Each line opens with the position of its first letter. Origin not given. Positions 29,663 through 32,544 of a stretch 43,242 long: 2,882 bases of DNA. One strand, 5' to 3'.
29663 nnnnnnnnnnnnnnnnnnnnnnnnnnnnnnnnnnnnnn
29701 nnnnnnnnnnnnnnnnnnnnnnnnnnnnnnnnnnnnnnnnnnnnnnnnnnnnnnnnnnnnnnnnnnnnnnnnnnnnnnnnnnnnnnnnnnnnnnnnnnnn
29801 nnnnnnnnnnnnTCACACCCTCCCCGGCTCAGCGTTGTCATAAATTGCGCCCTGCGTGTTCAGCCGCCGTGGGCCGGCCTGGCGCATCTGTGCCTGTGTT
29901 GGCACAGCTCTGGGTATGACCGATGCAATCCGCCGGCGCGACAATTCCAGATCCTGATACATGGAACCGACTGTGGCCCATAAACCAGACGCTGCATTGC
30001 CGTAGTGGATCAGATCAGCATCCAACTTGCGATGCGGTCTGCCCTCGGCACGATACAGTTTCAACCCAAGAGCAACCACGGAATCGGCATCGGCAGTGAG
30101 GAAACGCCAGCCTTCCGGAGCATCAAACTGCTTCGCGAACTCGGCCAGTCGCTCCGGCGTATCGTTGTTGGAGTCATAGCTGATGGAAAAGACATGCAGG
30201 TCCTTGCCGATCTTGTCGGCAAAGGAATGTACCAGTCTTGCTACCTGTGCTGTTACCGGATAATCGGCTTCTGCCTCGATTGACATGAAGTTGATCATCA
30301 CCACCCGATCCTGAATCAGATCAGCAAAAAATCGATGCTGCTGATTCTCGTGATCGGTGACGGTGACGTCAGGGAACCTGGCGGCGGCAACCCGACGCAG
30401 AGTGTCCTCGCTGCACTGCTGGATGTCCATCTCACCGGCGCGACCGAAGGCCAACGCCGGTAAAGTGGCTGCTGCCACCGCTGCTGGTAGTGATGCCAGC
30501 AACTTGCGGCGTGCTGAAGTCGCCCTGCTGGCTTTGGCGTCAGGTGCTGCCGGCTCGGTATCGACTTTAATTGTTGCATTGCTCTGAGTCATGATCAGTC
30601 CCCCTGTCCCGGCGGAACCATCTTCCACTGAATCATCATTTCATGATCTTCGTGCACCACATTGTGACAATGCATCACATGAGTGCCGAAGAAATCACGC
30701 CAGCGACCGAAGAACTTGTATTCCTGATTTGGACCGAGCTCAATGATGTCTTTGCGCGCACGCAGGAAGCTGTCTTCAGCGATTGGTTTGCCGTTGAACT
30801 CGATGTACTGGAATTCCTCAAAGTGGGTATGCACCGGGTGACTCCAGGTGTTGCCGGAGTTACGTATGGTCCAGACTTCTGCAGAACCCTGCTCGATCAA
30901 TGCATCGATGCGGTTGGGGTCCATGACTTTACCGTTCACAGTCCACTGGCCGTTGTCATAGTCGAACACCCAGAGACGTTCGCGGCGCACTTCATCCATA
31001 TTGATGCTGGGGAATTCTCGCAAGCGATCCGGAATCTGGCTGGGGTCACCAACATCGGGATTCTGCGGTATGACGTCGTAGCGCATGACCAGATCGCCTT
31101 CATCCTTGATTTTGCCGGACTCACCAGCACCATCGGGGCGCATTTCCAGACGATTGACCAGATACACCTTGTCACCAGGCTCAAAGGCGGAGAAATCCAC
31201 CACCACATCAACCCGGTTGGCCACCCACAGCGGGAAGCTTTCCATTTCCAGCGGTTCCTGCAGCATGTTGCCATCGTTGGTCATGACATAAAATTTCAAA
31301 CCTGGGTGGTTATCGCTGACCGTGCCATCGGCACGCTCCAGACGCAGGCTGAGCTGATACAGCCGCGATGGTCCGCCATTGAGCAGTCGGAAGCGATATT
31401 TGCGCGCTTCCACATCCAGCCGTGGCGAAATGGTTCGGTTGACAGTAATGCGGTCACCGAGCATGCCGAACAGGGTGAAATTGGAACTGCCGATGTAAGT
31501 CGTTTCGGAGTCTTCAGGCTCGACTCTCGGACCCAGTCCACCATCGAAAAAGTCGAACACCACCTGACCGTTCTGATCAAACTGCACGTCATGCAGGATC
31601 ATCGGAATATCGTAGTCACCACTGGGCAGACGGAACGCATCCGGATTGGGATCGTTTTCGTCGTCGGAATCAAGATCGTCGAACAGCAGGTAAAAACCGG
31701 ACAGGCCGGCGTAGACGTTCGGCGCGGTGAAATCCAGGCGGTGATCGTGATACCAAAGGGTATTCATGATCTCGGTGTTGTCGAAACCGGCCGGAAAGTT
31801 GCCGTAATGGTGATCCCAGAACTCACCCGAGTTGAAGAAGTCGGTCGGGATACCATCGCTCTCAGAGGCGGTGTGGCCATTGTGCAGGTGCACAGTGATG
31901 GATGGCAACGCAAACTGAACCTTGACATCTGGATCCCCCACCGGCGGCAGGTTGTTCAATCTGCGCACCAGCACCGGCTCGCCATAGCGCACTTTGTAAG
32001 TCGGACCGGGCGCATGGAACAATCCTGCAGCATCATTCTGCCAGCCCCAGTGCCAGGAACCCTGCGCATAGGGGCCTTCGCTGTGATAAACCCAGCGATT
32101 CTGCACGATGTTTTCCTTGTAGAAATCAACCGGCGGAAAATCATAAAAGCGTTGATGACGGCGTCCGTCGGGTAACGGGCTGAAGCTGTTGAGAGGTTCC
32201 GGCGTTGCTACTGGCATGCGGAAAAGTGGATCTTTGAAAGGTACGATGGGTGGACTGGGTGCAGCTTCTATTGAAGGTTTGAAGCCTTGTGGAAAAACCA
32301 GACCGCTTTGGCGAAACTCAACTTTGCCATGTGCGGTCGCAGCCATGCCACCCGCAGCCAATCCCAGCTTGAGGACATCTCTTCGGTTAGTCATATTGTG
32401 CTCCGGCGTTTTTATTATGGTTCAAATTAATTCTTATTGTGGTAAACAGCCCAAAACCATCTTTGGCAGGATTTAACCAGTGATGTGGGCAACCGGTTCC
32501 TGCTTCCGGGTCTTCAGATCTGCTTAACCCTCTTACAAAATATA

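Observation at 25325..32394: Five-gene exported copper/haem cluster: MCO, Cys-less SCO, orphan 650-aa protein, SCO1, cytochrome c-PBP fusion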

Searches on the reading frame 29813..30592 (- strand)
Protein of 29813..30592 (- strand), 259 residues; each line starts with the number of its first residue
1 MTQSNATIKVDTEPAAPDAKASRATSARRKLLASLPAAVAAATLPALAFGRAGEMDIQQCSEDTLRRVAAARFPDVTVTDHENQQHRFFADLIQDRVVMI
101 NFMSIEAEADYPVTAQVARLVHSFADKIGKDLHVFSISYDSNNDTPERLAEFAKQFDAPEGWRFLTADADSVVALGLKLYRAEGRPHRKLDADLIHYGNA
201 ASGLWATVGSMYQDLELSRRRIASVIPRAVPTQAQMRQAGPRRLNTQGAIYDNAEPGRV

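Call 4: search_protein_families(library=pfam, proteins=[window:29813-30592:-], max_evalue=0.01)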
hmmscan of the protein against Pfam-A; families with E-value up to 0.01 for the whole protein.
window:29813-30592:- (259 aa): 1 family
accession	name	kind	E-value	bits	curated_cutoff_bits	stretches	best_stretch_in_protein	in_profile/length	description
PF02630.20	SCO1-SenC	-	0.0021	18.5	22.8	1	93-158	19-84/134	SCO1/SenC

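Call 5: search_protein_families(library=ncbifam, proteins=[window:29813-30592:-], max_evalue=0.01)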
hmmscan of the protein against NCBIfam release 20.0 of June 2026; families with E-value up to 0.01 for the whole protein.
window:29813-30592:- (259 aa): 0 families

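Call 70: search_solved_structures(query=window:29813-30592:-, max_evalue=1)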
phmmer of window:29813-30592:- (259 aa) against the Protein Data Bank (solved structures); distinct sequences matched with E-value up to 1: 4.
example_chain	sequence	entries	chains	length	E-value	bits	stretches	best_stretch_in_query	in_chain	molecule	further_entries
1xzo_A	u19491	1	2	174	0.0021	21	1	93-184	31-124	Hypothetical protein ypmQ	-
1on4_A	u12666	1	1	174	0.0021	21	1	93-184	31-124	Sco1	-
4hde_A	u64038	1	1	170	0.054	16.5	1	91-167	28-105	SCO1/SenC family lipoprotein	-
5d1w_A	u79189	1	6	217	0.56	13.1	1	72-129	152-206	Rv3249c transcriptional regulator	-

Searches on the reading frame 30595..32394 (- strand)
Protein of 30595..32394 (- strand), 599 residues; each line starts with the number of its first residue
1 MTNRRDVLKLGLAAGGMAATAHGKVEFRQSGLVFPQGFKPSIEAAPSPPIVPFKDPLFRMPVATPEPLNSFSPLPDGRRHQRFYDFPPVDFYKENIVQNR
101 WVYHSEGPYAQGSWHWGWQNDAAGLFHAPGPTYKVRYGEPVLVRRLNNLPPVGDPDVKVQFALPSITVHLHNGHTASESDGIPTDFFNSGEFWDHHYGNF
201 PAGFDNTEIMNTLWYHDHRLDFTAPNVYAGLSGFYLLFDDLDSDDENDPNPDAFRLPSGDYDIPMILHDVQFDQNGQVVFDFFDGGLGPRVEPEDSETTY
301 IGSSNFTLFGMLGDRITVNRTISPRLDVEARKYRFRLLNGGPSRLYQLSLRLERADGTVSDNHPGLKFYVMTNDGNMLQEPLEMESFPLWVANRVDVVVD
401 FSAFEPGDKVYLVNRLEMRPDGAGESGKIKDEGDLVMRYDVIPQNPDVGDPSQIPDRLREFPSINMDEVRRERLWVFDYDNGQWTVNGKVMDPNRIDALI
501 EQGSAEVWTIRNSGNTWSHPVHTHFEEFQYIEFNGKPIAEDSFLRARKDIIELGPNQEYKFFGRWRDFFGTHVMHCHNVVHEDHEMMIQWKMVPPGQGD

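Call 4: search_protein_families(library=pfam, proteins=[window:30595-32394:-], max_evalue=0.01)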
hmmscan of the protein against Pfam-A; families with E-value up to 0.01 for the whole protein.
window:30595-32394:- (599 aa): 2 families
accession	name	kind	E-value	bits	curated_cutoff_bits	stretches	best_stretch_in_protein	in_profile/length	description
PF07731.20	Cu-oxidase_2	-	1e-12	48.4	20.4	1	477-591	15-132/137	Multicopper oxidase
PF10518.14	TAT_signal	-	0.0022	18.3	22.7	1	2-21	2-21/21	TAT (twin-arginine translocation) pathway signal sequence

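Call 5: search_protein_families(library=ncbifam, proteins=[window:30595-32394:-], max_evalue=0.01)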
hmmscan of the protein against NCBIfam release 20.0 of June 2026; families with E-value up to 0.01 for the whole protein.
window:30595-32394:- (599 aa): 4 families
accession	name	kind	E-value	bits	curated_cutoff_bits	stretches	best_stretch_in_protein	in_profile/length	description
NF045554.1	AmiPhnlOxPhsA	equivalog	1.7e-40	139.1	950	2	162-459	110-377/581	O-aminophenol oxidase PhsA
NF008205.1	PRK10965.1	equivalog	6.6e-32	111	525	3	476-590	413-526/529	multicopper oxidase CueO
NF008135.0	PRK10883.1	equivalog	1.9e-17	62.9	581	2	309-541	205-418/471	cell division protein FtsP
TIGR01480.1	copper_res_A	subfamily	0.00011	20.8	478.95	0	516-588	524-588/593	copper resistance system multicopper oxidase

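Call 68: search_solved_structures(query=A3, max_evalue=0.00001)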
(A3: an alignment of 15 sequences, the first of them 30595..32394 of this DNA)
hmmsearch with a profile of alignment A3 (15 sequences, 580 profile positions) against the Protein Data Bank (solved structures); distinct sequences matched with E-value up to 0.00001: 68 (the best 60 are shown).
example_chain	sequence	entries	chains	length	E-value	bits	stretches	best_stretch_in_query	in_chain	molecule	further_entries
8rtq_AAA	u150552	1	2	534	1.6e-72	248.2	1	101-571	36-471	Bilirubin oxidase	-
8rtr_AAA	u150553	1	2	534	2.1e-72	247.7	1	101-571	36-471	Bilirubin oxidase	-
6iqz_A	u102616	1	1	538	2.3e-72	247.6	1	101-571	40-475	Bilirubin oxidase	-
2xll_A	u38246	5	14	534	3.2e-72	247.1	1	101-571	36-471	BILIRUBIN OXIDASE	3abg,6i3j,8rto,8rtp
9bd5_A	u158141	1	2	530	2.5e-71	244.2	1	85-569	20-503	Spore coat protein A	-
6iqx_A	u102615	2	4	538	4.7e-71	243.3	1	101-571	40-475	Bilirubin oxidase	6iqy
6i3l_A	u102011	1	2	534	8.2e-71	242.5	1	101-571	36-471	Bilirubin oxidase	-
6i3k_A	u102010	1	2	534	2.8e-70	240.7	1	101-571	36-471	Bilirubin oxidase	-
7z5p_A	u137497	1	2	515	6.7e-70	239.5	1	86-576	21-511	Copper oxidase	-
2wsd_A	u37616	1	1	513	1e-69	238.9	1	85-576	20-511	SPORE COAT PROTEIN A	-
1gsk_A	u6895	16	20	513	2.4e-69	237.7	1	85-576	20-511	SPORE COAT PROTEIN A | COTA LACCASE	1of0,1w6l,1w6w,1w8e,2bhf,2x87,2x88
4akq_A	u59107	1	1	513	1e-68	235.6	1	85-576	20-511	SPORE COAT PROTEIN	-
4a67_A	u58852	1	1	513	1.6e-68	235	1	85-576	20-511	SPORE COAT PROTEIN A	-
4a68_A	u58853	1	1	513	1.7e-68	234.8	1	85-576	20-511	SPORE COAT PROTEIN A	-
4akp_A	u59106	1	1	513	2.4e-68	234.4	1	85-576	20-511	SPORE COAT PROTEIN A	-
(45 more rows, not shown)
